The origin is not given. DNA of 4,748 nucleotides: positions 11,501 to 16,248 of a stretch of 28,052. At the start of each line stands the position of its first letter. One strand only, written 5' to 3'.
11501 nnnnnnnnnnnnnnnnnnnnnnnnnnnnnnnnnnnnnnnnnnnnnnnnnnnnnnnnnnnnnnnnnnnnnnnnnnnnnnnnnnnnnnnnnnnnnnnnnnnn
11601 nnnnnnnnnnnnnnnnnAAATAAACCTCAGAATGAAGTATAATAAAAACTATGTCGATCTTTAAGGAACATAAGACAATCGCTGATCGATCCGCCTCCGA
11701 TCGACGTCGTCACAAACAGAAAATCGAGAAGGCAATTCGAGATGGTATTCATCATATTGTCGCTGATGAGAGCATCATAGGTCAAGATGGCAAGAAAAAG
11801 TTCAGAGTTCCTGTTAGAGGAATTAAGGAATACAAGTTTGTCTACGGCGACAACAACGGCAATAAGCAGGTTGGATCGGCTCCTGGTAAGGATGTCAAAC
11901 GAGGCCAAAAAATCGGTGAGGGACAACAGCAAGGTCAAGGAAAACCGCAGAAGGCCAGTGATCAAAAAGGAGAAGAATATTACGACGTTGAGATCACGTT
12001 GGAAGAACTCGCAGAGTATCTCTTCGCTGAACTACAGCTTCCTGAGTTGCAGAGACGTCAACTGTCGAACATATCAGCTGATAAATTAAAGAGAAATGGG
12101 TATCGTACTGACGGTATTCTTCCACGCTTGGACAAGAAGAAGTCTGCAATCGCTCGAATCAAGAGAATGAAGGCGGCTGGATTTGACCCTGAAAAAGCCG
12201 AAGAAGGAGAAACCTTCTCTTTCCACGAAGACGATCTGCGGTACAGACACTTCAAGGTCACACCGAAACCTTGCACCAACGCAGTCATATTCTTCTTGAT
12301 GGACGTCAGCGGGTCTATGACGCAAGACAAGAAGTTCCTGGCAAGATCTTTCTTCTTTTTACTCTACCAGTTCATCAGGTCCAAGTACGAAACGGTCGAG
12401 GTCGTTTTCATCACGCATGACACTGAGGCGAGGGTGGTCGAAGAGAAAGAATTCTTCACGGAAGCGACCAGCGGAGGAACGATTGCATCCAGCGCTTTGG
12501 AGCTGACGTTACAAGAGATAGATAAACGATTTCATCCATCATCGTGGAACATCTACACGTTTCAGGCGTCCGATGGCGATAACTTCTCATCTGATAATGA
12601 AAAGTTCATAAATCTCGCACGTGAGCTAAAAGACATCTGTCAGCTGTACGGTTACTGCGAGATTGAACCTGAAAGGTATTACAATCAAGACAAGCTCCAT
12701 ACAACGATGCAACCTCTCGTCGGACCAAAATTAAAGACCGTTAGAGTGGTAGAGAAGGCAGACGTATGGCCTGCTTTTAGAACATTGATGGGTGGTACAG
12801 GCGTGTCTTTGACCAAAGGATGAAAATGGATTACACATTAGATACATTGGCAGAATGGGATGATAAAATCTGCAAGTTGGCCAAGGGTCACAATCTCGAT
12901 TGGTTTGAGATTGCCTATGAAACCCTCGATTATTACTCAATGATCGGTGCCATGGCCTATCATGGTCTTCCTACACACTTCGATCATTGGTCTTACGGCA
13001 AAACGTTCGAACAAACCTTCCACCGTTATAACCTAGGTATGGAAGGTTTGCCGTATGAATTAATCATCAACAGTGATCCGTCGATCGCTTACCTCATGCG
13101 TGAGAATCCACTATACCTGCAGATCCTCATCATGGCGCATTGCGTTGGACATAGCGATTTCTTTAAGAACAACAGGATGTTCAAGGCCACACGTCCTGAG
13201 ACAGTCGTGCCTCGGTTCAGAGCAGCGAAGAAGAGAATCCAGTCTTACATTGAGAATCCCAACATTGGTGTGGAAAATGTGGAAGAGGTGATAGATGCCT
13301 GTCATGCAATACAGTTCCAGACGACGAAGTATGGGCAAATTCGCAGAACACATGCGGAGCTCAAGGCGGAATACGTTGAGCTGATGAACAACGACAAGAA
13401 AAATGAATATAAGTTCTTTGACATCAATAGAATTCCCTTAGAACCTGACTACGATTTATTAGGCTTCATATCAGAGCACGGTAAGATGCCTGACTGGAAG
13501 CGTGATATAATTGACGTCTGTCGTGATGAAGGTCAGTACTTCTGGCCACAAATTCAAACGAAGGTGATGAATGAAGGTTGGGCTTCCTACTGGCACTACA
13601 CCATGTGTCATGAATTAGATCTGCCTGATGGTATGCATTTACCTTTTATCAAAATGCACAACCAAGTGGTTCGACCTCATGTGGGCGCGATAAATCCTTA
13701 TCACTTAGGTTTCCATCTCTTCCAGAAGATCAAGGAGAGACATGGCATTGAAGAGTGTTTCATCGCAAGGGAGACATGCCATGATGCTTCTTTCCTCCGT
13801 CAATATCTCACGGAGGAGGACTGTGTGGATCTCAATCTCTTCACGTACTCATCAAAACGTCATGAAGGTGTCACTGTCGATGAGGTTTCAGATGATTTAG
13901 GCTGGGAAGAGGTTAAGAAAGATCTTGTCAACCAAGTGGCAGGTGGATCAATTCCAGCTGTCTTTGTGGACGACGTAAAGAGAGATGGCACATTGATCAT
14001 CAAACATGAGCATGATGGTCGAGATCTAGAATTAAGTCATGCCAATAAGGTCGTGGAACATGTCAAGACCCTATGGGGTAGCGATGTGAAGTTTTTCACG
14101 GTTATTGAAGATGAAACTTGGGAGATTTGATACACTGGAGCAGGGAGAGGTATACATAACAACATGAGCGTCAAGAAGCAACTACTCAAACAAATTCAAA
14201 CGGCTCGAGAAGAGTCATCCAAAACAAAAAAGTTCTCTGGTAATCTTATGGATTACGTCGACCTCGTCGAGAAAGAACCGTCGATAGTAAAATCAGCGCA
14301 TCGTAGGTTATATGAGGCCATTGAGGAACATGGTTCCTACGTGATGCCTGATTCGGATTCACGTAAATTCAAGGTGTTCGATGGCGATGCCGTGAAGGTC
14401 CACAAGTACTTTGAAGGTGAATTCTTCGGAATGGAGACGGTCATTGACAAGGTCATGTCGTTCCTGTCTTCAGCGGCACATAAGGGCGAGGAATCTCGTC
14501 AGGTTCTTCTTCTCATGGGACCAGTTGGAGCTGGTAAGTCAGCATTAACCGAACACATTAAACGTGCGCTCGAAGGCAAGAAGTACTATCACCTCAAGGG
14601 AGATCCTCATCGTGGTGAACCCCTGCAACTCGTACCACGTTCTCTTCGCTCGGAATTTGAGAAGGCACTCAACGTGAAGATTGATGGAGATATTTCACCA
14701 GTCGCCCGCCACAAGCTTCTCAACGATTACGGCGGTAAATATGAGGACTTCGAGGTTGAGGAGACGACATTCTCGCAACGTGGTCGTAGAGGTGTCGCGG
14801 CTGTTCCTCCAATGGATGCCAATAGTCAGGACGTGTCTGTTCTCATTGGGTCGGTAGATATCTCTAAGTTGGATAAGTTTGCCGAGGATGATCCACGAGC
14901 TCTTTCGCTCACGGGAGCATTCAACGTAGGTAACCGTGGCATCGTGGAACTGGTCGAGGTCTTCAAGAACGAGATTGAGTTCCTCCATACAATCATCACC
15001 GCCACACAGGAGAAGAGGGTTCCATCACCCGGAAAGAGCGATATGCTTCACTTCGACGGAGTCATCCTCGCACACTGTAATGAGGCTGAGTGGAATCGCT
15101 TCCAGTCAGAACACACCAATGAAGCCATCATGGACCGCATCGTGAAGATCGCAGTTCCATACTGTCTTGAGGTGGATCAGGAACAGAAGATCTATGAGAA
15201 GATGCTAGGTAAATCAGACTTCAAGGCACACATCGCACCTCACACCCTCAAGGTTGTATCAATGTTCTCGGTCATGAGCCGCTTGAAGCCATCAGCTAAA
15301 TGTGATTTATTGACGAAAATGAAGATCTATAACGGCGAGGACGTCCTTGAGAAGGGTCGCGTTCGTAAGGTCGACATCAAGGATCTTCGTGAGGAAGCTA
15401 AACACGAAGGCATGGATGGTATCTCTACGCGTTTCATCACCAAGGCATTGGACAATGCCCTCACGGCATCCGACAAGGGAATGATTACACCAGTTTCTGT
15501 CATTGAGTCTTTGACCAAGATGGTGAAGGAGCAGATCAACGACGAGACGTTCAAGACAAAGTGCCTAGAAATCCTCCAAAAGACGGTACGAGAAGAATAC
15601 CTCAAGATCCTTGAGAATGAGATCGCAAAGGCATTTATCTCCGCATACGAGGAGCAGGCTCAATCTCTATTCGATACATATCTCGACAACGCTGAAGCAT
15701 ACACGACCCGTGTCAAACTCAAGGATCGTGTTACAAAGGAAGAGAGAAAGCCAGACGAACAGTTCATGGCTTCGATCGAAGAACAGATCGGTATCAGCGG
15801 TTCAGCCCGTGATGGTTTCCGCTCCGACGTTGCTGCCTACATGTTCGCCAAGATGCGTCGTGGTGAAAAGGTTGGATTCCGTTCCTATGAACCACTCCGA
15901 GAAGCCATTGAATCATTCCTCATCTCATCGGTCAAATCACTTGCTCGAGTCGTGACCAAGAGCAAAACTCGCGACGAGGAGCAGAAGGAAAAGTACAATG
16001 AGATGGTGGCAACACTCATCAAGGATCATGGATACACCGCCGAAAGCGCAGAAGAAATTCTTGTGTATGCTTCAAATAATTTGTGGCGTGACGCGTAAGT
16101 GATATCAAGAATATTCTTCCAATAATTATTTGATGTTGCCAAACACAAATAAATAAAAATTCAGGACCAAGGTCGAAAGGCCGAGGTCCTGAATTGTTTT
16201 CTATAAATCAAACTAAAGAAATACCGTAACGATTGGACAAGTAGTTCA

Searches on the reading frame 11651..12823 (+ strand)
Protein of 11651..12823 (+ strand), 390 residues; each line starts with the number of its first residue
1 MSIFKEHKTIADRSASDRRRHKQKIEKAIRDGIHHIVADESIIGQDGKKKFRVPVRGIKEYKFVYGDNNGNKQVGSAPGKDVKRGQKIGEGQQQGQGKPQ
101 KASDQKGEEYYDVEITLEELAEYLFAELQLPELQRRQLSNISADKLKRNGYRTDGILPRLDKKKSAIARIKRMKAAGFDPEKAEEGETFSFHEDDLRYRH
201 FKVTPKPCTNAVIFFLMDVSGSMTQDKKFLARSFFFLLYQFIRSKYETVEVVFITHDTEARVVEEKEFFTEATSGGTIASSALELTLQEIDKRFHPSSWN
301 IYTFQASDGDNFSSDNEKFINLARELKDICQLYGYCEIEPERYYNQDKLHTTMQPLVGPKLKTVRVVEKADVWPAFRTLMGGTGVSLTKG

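Call 9: search_protein_families(library=pfam, proteins=[window:11651-12823:+], max_evalue=0.01)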
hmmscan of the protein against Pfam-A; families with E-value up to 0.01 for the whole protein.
window:11651-12823:+ (390 aa): 1 family
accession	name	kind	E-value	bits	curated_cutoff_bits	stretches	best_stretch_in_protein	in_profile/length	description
PF04285.18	DUF444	-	3.1e-111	372.8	27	2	184-380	217-415/418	Protein of unknown function (DUF444)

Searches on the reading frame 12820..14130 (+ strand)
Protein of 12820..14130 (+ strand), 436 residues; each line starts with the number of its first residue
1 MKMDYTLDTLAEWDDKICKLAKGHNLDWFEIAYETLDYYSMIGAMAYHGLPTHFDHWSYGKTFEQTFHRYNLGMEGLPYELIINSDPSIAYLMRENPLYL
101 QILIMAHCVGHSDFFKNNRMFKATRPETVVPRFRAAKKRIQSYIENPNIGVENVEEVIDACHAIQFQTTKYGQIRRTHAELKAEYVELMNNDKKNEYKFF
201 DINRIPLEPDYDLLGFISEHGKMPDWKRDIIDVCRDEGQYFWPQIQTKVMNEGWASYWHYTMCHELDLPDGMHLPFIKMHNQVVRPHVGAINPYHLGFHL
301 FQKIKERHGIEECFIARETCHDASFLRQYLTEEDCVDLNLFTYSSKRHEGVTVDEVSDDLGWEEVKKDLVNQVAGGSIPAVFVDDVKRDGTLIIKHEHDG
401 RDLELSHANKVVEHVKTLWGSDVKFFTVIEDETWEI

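Call 9: search_protein_families(library=pfam, proteins=[window:12820-14130:+], max_evalue=0.01)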
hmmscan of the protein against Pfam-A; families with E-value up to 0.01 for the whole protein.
window:12820-14130:+ (436 aa): 2 families
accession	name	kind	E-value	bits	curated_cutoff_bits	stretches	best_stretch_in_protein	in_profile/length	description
PF04293.20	SpoVR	-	2.4e-116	389.3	27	1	4-374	1-403/407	SpoVR like protein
PF24755.2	SpoVR_C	-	8.8e-09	35.7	27.6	1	385-427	9-52/55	SpoVR-like C-terminal domain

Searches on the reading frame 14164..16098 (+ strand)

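Call 8: search_protein_families(library=pfam, proteins=[window:14164-16098:+], max_evalue=0.01)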
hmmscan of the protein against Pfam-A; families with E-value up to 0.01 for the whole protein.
window:14164-16098:+ (644 aa): 7 families
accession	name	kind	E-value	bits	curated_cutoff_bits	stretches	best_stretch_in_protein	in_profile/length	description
PF08298.17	AAA_PrkA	-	2.3e-136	455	25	1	27-380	2-357/358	PrkA AAA domain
PF06798.17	PrkA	-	1.4e-79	267.8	25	1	383-635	1-255/255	PrkA serine protein kinase C-terminal domain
PF13191.12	AAA_16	-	4.3e-06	27.8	32.6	1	87-154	2-64/167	AAA ATPase domain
PF07728.20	AAA_5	-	0.0037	17.7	22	0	115-142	2-29/139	AAA domain (dynein-related subfamily)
PF13401.12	AAA_22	-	0.0043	17.8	27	0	111-142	4-37/130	AAA domain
PF20030.5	bpMoxR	-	0.0055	16.2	27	0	81-144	8-63/205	MoxR domain in the MoxR-vWA-beta-propeller ternary systems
PF23594.1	RPN11_C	-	0.0084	16.5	27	0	315-365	10-65/80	26S proteasome regulatory subunit RPN11 C-terminal domain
